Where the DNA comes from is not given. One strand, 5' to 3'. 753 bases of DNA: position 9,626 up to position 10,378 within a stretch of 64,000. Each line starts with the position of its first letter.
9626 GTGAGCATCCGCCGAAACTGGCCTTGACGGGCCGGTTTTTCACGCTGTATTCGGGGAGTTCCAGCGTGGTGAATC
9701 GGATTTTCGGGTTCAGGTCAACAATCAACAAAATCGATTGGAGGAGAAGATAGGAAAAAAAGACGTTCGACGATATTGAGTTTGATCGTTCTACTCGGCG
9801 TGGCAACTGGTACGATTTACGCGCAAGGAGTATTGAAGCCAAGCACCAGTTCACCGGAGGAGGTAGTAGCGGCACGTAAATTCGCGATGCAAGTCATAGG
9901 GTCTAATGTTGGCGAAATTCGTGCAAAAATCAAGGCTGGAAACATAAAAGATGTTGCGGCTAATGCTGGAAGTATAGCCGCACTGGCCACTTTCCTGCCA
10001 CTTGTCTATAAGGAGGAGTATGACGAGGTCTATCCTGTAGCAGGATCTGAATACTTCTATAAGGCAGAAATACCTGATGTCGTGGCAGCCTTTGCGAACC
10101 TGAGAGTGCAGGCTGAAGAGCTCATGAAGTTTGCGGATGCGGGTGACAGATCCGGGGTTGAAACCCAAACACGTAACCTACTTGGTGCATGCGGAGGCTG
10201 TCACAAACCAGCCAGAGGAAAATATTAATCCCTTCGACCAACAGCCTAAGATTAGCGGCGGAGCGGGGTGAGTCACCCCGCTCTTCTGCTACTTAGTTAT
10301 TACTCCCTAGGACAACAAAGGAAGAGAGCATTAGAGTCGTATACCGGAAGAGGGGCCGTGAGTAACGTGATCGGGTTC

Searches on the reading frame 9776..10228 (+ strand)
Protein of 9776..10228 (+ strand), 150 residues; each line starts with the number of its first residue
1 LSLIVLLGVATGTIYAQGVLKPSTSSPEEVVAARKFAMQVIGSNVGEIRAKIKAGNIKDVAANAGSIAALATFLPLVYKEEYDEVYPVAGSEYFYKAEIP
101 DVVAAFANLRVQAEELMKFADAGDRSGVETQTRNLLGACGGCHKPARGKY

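Call 39: search_protein_families(library=pfam, proteins=[window:9776-10228:+], max_evalue=0.0001)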
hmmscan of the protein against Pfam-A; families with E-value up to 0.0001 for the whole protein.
window:9776-10228:+ (150 aa): 1 family
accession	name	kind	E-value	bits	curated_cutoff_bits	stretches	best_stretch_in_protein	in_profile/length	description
PF01322.25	Cytochrom_C_2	-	1.5e-11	45.7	26.5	1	30-144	2-118/121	Cytochrome C'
